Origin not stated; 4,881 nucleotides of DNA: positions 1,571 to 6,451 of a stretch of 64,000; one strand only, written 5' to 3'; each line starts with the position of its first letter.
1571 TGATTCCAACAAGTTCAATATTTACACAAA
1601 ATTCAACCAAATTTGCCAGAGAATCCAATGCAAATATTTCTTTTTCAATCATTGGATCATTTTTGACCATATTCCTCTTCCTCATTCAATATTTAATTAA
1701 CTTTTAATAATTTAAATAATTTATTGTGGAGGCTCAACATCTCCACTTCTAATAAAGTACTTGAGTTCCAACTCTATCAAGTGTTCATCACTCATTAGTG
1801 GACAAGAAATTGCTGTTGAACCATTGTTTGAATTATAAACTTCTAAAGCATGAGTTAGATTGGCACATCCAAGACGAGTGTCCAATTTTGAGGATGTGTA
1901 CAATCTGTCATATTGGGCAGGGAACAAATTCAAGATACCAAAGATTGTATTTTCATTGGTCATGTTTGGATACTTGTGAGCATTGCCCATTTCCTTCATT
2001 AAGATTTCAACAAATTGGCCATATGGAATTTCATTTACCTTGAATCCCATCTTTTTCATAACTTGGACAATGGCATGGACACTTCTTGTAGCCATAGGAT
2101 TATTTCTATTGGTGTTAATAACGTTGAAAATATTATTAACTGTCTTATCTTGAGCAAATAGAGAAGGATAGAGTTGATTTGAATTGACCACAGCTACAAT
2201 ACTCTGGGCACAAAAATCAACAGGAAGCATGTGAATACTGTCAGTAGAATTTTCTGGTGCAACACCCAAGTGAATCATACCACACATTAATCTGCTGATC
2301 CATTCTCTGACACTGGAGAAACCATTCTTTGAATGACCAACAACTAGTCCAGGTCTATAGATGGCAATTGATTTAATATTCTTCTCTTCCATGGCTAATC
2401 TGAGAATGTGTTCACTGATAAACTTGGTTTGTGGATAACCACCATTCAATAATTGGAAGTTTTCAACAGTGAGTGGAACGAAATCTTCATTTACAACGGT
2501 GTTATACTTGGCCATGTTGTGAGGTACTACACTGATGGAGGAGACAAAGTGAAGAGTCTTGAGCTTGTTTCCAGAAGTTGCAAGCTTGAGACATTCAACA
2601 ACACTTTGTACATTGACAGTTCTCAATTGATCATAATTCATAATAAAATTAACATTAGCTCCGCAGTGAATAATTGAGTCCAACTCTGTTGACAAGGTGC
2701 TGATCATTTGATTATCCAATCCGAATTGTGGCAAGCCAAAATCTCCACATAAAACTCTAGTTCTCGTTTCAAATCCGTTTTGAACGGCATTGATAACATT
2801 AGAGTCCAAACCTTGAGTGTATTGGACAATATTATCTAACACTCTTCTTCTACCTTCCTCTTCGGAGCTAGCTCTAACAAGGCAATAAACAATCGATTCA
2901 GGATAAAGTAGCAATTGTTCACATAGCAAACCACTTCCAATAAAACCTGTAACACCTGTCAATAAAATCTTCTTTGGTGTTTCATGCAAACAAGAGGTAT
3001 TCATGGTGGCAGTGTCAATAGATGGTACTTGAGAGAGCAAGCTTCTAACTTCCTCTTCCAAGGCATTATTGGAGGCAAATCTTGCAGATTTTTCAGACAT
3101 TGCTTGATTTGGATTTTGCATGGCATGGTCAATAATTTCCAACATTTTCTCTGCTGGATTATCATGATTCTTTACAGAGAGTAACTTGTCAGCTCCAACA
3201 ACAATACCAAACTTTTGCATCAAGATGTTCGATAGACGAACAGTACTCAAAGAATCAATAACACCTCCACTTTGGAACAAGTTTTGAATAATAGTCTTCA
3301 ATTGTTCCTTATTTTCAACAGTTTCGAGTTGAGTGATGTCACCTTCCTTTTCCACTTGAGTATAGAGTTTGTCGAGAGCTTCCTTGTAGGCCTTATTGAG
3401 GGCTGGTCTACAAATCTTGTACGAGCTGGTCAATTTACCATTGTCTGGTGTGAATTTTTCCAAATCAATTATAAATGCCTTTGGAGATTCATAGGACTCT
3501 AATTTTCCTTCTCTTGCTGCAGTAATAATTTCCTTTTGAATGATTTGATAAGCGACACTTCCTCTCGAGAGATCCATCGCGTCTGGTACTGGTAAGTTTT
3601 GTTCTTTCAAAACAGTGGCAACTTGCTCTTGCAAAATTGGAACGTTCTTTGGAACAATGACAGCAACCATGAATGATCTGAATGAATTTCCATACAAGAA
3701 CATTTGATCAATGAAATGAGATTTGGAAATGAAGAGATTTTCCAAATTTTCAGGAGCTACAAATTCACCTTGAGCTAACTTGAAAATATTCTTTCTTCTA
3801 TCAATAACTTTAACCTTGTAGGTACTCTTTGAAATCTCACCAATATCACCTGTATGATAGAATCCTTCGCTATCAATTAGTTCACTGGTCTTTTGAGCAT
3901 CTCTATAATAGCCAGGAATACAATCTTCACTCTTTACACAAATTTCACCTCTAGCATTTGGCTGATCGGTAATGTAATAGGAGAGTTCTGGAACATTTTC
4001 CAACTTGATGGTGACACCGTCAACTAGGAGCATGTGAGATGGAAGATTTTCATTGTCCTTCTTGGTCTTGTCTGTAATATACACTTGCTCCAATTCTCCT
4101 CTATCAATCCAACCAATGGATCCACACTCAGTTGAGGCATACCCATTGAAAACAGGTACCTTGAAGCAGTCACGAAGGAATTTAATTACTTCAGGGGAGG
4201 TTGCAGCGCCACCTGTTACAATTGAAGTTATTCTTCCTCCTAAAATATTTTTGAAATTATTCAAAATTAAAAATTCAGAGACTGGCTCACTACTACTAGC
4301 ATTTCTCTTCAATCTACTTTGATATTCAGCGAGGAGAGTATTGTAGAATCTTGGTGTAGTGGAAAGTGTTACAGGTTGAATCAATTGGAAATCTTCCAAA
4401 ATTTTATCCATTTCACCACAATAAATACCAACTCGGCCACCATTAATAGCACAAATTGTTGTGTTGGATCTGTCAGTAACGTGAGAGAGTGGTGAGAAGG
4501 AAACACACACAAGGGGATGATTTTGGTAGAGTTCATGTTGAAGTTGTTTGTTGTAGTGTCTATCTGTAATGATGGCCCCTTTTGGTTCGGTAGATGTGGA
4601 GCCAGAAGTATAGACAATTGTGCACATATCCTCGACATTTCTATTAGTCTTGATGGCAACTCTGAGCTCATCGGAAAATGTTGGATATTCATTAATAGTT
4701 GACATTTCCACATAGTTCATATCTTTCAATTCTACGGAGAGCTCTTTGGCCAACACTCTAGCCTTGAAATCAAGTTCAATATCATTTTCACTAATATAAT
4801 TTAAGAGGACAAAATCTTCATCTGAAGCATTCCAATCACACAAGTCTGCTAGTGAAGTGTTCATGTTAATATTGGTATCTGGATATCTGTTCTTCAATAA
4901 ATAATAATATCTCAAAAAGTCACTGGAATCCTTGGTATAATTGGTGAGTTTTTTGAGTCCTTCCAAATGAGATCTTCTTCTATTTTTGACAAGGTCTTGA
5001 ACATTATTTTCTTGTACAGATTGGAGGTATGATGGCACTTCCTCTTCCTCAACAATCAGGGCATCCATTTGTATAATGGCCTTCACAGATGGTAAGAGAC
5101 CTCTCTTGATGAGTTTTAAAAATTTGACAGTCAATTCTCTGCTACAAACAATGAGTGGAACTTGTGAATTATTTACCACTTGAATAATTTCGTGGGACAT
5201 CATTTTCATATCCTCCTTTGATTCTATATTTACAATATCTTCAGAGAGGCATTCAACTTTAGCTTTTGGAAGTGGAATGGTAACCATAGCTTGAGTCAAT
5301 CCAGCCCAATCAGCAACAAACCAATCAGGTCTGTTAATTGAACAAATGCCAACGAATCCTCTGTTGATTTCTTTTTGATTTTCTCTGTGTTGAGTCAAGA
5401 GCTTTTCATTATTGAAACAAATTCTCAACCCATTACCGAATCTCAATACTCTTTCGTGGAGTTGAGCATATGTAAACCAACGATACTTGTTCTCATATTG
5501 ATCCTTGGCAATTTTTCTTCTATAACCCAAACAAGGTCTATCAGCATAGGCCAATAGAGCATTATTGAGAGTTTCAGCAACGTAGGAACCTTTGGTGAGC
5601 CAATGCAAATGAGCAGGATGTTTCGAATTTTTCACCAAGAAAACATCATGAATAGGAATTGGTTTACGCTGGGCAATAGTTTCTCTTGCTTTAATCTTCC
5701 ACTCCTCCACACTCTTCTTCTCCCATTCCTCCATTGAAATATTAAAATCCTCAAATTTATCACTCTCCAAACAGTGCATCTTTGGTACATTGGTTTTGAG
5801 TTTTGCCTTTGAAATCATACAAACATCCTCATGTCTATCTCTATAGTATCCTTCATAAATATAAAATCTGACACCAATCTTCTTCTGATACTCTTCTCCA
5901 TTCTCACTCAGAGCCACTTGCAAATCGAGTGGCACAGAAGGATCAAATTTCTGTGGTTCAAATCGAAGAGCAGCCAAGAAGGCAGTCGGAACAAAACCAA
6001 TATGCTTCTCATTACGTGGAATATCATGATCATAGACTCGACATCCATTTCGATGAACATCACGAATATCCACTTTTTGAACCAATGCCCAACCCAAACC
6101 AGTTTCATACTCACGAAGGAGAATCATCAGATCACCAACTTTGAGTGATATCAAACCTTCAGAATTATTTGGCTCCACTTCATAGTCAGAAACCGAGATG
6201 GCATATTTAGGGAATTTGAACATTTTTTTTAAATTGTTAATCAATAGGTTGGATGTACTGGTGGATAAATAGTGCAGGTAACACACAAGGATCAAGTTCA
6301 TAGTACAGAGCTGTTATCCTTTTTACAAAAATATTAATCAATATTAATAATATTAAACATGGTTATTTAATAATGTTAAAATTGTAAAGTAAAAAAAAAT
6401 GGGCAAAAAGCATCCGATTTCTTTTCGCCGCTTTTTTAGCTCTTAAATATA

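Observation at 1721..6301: Single-exon 1526-aa fusion of SH3 domain, fatty-acyl-CoA-synthetase-like adenylation domain, PCP and terminal thioester reductase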

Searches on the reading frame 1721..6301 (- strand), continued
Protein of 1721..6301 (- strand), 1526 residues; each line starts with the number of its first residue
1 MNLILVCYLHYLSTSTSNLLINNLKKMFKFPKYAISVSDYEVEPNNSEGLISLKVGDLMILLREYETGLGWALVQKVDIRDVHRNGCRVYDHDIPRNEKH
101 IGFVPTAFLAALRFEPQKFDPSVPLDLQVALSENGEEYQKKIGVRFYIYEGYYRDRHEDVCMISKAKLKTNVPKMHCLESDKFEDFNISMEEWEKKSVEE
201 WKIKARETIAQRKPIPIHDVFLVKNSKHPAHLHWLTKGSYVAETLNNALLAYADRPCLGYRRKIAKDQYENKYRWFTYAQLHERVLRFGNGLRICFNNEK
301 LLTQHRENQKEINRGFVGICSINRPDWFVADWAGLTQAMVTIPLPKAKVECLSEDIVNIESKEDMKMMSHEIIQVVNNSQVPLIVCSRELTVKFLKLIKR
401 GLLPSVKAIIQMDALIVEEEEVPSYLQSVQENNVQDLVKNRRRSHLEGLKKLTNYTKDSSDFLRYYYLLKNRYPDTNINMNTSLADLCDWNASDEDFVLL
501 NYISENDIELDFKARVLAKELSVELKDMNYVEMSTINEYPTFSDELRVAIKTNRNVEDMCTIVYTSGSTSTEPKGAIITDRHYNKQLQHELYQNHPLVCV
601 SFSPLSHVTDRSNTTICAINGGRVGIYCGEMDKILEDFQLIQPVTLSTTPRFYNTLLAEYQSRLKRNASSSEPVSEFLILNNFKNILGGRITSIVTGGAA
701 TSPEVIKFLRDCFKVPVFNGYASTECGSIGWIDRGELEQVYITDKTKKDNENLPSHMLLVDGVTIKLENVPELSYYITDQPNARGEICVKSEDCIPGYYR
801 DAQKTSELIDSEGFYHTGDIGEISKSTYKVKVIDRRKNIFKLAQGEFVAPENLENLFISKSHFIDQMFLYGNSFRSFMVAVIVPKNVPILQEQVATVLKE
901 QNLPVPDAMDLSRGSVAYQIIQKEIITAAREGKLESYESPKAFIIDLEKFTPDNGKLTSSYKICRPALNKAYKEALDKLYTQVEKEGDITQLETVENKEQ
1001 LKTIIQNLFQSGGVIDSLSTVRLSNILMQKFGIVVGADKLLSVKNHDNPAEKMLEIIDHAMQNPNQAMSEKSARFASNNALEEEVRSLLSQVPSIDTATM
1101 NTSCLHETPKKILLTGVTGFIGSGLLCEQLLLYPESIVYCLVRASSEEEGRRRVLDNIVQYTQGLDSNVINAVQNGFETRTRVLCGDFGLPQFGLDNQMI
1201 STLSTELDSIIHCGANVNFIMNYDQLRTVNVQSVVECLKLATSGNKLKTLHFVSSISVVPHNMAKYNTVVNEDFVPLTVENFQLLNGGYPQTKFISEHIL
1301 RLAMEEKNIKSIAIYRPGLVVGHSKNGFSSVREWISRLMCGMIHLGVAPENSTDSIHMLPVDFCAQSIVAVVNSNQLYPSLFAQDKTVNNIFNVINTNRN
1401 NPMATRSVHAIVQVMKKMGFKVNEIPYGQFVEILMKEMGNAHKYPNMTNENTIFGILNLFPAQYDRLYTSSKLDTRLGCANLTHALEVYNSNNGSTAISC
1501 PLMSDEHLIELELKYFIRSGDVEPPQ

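Call 53: list_cluster_members(proteins=[P0035, P0047, P0036, P0016])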
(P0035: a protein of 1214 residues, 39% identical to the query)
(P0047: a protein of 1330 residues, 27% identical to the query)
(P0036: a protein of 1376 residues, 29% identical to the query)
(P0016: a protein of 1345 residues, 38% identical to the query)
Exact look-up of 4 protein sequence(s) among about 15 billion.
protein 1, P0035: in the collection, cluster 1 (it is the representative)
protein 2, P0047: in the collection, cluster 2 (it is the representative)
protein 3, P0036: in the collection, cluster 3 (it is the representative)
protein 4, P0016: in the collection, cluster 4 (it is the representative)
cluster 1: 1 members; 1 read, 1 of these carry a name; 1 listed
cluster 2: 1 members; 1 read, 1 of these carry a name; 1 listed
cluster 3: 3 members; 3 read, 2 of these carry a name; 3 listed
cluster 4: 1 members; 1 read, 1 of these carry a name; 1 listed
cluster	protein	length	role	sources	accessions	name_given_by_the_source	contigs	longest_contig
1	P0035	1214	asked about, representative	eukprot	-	gene77-4326_t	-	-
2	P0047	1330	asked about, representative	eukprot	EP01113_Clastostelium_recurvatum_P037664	TRINITY_DN5532_c0_g1_i4.p1 TRINITY_DN5532_c0_g1~~TRINITY_DN5532_c0_g1_i4.p1 ORF ...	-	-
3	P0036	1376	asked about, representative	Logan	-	-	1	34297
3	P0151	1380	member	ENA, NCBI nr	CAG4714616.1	unnamed protein product [Naegleria fowleri]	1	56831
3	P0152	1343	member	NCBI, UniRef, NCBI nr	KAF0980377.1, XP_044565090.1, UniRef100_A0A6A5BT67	hypothetical protein FDP41_013591 [Naegleria fowleri] | Carrier domain-containing protein n=1 Tax=Naegleria fowleri TaxID=5763 ... | uncharacterized protein FDP41_013591 [Naegleria fowleri]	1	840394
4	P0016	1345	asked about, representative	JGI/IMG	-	fatty acid CoA ligase FadD9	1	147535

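Call 60: find_encoding_contigs(protein=P0001, flank=6000, max_places=1)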
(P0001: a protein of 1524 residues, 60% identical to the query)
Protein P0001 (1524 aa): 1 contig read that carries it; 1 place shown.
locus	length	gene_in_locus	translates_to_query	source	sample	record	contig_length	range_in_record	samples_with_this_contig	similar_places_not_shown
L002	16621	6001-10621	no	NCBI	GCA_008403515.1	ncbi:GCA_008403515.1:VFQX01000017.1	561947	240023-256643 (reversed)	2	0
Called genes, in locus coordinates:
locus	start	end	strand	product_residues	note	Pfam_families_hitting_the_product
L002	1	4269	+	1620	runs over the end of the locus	PF16213:DCB, PF12783:Sec7-like_HUS, PF01369:Sec7, PF09324:Sec7-like_HDS, PF23325:TPR_28, PF20252:BIG2_C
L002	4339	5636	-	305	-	PF00153:Mito_carr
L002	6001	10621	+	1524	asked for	PF00501:AMP-binding, PF01370:Epimerase (weak), PF07993:NAD_binding_4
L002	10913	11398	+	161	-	-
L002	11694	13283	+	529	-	PF13521:AAA_28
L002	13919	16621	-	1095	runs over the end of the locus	PF00620:RhoGAP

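Call 61: find_encoding_contigs(protein=P0002, flank=6000, max_places=1)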
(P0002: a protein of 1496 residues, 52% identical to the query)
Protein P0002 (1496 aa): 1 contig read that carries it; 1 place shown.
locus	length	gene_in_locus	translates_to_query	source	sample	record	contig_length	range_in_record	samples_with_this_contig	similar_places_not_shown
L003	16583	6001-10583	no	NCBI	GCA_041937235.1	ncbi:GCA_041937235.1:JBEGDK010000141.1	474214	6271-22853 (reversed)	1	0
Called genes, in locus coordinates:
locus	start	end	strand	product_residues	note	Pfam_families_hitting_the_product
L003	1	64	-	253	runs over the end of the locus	PF00169:PH, PF15409:PH_8 (weak)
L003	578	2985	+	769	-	PF05228:CHASE4, PF00615:RGS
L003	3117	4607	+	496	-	PF07690:MFS_1, PF05978:UNC-93, PF07690:MFS_1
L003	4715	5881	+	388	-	-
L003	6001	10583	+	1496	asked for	PF00501:AMP-binding, PF01370:Epimerase, PF07993:NAD_binding_4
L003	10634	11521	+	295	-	PF00646:F-box (weak), PF12937:F-box-like (faint)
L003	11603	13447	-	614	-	PF04564:U-box, PF11789:zf-Nse, PF13445:zf-RING_UBOX (weak), PF22486:MATH_2 (weak)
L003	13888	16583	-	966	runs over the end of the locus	PF08447:PAS_3 (weak)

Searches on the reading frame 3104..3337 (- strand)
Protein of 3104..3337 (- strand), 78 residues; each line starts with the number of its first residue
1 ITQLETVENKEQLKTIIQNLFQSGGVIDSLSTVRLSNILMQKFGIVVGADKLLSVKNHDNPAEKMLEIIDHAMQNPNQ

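Call 25: search_solved_structures(query=A4, max_evalue=10, show_alignments=2)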
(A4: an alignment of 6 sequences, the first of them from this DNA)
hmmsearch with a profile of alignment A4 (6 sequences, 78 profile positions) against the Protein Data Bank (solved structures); distinct sequences matched with E-value up to 10: 20.
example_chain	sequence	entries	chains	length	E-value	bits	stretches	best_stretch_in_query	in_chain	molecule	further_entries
6cxt_A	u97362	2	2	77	0.0057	20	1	25-71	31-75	Alpha/beta hydrolase fold protein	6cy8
5msp_A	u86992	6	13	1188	0.0078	19.6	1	24-71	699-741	Thioester reductase domain-containing protein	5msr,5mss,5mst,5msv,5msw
7auf_A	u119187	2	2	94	0.01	19.2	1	4-54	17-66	Similar to acyl carrier protein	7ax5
5msc_A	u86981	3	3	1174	0.016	18.6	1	24-75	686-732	Carboxylic acid reductase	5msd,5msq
9s5i_E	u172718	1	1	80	0.023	18.1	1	8-54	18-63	Acyl carrier protein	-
5mso_A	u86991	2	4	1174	0.027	17.9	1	24-76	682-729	Carboxylic acid reductase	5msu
6bug_A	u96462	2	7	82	0.027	17.8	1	14-52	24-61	D-alanyl carrier protein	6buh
8jf2_F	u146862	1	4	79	0.029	17.8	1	14-52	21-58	D-alanyl carrier protein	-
7qv0_D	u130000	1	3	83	0.042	17.2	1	15-56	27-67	Acyl carrier protein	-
3gzl_A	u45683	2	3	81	0.13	15.7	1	21-65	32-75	Acyl carrier protein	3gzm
2fq0_A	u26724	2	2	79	0.13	15.6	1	21-65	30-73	acyl carrier protein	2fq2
2ava_A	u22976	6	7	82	0.2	15.1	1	21-71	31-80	Acyl carrier protein I, chloroplast | Acyl Carrier Protein | ACYL CARRIER PROTEIN 1, CHLOROPLASTIC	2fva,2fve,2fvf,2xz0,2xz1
1dv5_A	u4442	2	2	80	0.26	14.7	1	6-48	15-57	APO-D-ALANYL CARRIER PROTEIN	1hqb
8cpn_A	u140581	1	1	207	0.28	14.6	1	14-59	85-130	PolB16 intein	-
8cpo_A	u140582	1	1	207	0.37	14.2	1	14-59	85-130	PolB16 Intein Cys-less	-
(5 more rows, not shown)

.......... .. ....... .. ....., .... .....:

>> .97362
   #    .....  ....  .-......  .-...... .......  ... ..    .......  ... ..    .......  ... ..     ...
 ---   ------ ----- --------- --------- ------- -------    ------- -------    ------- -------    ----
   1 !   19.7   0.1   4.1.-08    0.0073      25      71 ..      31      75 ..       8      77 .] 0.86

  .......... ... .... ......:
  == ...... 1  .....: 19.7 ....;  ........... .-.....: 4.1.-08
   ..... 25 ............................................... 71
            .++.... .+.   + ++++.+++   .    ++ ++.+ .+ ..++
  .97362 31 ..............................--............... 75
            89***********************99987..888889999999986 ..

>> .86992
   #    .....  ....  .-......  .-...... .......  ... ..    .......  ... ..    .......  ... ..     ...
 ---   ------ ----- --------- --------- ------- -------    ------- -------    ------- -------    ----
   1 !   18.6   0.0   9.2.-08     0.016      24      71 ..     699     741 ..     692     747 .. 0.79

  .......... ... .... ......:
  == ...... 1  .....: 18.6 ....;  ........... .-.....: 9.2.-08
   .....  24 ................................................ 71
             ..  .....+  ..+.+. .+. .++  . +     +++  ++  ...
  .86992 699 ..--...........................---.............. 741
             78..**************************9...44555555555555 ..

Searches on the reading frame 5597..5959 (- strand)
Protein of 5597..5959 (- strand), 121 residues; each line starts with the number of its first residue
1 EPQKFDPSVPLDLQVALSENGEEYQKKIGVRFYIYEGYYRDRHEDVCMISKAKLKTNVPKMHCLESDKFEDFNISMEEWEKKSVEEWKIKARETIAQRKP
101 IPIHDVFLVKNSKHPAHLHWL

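Call 54: search_protein_families(library=pfam, proteins=[window:5597-5959:-], max_evalue=1)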
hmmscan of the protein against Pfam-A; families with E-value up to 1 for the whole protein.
seq(121 aa): 1 family
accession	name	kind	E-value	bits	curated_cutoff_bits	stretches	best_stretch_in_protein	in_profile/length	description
PF23768.1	DUF7167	-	0.15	12.6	24.4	0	65-86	13-34/60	Domain of unknown function (DUF7167)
